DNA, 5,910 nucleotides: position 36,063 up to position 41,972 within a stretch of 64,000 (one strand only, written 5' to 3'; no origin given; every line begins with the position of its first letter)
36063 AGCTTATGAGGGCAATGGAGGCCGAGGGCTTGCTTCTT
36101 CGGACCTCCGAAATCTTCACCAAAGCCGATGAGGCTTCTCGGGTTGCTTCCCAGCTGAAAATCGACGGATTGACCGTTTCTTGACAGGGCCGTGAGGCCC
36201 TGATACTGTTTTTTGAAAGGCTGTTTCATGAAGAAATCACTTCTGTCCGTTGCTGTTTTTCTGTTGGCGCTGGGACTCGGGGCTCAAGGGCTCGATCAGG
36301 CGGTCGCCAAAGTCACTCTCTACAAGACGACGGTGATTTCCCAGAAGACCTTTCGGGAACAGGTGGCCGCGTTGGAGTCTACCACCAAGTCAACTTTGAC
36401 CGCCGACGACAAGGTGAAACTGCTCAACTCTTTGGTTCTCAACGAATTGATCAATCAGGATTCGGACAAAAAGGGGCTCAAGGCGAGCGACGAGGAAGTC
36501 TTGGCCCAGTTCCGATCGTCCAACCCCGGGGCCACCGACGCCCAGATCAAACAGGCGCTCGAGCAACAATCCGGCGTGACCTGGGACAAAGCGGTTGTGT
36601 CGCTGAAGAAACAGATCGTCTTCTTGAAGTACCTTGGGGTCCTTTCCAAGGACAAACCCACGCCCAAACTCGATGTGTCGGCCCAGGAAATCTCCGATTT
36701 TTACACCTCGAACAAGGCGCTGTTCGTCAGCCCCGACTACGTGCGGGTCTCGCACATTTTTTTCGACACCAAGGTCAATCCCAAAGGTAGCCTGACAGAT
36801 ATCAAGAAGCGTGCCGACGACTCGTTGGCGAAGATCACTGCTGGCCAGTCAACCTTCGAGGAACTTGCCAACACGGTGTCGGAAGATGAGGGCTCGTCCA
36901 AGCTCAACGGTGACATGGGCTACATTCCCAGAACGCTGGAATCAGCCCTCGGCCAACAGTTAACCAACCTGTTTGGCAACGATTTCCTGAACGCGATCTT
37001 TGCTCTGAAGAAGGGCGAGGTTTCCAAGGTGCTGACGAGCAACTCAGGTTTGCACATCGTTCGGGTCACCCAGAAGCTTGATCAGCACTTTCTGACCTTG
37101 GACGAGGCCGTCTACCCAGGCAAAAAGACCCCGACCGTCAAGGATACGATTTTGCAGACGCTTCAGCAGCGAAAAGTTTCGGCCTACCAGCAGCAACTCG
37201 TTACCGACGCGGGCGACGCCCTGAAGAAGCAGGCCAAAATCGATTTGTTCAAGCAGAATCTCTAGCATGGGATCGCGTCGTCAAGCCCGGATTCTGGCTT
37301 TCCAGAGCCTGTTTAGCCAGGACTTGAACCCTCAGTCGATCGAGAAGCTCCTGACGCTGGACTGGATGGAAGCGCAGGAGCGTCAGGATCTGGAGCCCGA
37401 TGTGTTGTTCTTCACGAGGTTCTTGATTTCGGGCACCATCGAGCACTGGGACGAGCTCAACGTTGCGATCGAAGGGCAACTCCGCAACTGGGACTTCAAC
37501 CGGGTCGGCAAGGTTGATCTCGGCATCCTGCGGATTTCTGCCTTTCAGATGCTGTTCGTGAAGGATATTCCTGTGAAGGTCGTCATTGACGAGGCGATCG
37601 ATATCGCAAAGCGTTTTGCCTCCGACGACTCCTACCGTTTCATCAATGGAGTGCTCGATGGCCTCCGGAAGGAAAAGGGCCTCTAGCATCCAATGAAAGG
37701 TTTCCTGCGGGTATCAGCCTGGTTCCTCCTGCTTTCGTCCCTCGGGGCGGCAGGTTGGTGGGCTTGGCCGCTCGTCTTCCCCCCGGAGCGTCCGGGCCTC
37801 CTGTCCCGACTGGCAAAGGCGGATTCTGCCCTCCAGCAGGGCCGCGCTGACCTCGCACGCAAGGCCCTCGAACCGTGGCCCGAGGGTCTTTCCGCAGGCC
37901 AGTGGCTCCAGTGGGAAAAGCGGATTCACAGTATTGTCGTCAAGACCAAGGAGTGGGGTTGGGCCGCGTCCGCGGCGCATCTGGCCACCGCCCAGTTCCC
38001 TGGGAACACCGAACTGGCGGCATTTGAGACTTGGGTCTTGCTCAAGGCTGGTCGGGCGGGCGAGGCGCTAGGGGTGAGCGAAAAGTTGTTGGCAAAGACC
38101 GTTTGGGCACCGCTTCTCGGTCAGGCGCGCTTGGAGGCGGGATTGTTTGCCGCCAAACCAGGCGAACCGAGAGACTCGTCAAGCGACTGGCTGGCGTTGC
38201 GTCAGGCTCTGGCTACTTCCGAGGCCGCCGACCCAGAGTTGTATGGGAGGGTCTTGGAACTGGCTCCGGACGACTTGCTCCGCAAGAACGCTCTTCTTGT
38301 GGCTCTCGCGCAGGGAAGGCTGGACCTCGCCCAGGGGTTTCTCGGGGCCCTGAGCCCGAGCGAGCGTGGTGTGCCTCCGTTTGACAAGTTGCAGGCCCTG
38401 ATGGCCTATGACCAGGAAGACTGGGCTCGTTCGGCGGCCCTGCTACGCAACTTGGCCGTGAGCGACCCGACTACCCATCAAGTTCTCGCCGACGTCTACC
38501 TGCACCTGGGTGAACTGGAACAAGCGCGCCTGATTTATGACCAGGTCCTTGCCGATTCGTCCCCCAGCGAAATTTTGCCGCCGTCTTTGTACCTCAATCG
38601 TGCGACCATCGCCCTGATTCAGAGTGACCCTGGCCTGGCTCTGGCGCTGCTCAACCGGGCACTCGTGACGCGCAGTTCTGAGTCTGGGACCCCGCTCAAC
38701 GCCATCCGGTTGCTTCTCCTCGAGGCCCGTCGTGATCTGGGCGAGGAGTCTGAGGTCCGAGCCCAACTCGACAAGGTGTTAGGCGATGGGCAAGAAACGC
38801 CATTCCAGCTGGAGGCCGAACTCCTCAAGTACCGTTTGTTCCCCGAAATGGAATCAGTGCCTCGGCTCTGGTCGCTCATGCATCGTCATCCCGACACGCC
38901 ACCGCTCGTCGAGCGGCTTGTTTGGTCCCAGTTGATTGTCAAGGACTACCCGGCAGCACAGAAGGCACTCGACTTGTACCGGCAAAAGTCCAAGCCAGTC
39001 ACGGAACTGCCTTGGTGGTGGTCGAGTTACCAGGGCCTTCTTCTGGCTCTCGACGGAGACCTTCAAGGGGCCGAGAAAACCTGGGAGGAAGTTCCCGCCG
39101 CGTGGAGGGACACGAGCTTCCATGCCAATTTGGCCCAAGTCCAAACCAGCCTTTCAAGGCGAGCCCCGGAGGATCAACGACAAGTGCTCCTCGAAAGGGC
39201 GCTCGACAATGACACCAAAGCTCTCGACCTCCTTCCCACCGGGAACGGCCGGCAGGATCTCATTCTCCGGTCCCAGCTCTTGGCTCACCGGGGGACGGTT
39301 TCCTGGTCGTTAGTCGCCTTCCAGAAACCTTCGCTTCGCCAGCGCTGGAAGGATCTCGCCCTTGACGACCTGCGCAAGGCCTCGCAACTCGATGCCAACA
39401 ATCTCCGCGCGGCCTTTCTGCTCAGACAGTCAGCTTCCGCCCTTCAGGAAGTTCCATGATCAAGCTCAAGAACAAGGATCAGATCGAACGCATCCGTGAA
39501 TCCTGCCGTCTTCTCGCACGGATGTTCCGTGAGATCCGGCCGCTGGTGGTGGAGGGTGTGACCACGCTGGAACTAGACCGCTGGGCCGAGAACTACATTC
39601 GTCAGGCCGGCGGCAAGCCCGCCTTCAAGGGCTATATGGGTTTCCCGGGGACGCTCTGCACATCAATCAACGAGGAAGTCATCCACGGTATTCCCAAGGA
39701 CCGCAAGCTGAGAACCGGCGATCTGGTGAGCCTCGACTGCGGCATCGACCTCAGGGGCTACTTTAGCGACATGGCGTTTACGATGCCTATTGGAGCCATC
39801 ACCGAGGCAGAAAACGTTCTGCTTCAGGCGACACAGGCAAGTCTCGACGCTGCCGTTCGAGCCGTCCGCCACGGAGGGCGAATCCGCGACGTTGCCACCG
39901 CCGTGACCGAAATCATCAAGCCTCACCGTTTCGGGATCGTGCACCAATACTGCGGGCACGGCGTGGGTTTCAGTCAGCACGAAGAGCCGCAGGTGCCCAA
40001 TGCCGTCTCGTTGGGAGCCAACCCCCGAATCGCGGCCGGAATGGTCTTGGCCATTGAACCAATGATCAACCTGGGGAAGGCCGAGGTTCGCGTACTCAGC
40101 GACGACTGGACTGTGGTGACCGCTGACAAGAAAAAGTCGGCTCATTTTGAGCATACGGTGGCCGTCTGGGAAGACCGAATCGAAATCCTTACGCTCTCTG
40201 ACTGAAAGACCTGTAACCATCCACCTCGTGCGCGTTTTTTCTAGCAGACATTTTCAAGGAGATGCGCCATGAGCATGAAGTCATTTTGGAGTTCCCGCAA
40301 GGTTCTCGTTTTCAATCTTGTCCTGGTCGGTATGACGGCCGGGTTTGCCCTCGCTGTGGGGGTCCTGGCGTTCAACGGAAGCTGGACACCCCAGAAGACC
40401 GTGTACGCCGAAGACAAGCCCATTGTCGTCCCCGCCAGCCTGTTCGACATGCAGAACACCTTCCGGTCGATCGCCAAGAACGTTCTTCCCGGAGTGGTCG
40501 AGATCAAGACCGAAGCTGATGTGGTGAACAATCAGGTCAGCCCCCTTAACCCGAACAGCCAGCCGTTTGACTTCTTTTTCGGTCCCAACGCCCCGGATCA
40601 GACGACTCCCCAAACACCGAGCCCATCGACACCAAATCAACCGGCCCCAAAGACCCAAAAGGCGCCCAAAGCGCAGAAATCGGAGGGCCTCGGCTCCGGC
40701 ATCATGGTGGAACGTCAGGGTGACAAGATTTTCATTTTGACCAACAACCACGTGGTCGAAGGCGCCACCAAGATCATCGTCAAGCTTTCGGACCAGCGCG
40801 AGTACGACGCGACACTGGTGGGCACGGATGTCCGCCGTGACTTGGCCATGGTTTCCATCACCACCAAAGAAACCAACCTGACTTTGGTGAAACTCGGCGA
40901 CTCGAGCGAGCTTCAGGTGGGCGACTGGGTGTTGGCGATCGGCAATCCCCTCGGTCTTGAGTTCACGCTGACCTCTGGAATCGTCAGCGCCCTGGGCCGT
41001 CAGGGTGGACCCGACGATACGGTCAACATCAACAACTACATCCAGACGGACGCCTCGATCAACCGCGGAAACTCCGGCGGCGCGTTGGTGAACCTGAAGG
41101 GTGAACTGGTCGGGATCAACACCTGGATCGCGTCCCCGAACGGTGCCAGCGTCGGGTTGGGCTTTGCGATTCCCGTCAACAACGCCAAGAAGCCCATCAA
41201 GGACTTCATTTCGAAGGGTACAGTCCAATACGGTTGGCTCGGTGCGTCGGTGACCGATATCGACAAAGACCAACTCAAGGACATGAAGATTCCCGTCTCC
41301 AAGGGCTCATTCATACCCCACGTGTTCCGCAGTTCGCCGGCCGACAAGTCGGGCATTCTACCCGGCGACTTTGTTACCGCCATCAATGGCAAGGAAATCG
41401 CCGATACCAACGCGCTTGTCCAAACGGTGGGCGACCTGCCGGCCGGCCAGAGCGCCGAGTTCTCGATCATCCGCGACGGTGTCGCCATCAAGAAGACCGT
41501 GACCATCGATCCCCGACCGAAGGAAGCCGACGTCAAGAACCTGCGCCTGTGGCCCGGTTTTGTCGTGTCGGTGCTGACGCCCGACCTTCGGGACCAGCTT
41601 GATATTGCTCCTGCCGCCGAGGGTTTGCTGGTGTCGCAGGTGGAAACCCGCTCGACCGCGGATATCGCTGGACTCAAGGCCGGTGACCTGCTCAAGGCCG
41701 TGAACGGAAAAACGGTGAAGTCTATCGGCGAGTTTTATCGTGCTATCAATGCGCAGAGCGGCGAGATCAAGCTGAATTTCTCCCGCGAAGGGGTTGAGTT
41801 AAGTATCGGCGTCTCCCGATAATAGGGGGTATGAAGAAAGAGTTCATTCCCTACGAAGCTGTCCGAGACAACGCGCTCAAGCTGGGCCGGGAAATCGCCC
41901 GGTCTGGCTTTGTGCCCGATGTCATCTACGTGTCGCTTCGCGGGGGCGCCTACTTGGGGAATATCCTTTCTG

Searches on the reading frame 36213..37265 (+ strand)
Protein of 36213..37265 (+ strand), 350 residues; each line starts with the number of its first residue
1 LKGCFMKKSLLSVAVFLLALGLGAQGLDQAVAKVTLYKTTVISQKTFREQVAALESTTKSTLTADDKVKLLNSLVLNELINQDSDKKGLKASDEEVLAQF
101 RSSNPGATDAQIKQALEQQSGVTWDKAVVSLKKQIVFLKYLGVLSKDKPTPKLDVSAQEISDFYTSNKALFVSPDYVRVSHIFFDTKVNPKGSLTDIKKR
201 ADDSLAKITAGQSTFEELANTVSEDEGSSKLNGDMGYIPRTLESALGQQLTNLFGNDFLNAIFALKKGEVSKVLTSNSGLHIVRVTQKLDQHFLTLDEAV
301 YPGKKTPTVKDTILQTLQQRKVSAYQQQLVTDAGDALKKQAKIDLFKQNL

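Call 77: search_protein_families(library=pfam, proteins=[window:36213-37265:+], max_evalue=0.001)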
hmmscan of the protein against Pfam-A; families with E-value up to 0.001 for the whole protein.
window:36213-37265:+ (350 aa): 6 families
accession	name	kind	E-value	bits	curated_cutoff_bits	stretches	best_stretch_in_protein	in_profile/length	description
PF13145.12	Rotamase_2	-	1.1e-19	71.8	27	1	155-299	1-119/121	PPIC-type PPIASE domain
PF13616.12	Rotamase_3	-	6.4e-19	69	22.5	1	168-288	11-115/116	PPIC-type PPIASE domain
PF00639.27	Rotamase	-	1.5e-17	64.8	21.7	1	181-286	1-96/97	PPIC-type PPIASE domain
PF13624.11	SurA_N_3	-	0.00026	21.3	27.2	1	11-104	19-121/162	SurA-like N-terminal domain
PF13623.11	SurA_N_2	-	0.00028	21.2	28.5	1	29-120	41-133/145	SurA-like N-terminal domain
PF09312.16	SurA_N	-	0.00066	20.3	30.8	0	67-137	43-114/118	SurA N-terminal domain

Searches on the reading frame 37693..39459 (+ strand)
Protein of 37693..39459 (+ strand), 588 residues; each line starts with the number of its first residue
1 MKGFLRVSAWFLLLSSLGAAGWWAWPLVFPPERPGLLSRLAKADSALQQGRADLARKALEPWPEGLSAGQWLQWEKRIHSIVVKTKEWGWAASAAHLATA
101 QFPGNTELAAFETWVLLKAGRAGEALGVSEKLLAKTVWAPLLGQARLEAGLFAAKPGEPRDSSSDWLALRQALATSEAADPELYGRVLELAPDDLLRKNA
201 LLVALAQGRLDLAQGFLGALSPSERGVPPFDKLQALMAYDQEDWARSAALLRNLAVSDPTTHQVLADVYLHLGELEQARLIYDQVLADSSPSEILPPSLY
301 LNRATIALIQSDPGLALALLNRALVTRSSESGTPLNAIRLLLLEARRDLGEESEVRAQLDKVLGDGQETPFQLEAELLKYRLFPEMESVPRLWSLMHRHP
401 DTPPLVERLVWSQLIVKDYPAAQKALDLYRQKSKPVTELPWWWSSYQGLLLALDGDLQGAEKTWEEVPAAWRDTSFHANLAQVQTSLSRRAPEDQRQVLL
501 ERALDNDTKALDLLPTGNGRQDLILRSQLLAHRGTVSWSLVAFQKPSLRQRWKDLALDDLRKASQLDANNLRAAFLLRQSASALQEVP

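Call 77: search_protein_families(library=pfam, proteins=[window:37693-39459:+], max_evalue=0.001)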
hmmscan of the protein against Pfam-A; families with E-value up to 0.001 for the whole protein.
window:37693-39459:+ (588 aa): 4 families
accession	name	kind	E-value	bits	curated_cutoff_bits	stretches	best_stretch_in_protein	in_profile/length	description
PF14559.12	TPR_19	-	9.9e-06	26.2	25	0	239-288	2-54/68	Tetratricopeptide repeat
PF13432.12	TPR_16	-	0.00011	23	32.7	0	234-291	3-62/65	Tetratricopeptide repeat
PF00515.34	TPR_1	-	0.00028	21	27.8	0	265-286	7-28/34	Tetratricopeptide repeat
PF13181.12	TPR_8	-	0.00082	19.8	25.7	0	262-286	4-28/34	Tetratricopeptide repeat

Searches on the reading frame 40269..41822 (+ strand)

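Call 77: search_protein_families(library=pfam, proteins=[window:40269-41822:+], max_evalue=0.001)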
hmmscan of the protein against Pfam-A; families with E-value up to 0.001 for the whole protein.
window:40269-41822:+ (517 aa): 6 families
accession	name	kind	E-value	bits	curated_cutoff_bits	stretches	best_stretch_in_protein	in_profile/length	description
PF13365.12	Trypsin_2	-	1.3e-32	113.9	27.6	1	142-283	1-144/144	Trypsin-like peptidase domain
PF00089.32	Trypsin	-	4.7e-20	72.8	20.6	1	155-308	36-218/220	Trypsin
PF17820.7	PDZ_6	-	6.3e-19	67.9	27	2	455-499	2-46/54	PDZ domain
PF13180.12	PDZ_2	-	2.8e-18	66.4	27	2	324-412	3-79/80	PDZ domain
PF00595.29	PDZ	-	4e-13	50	23.2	2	321-380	9-60/81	PDZ domain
PF14685.13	PDZ_Tricorn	-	9.9e-06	25.9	25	0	459-507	28-79/88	Tricorn protease PDZ domain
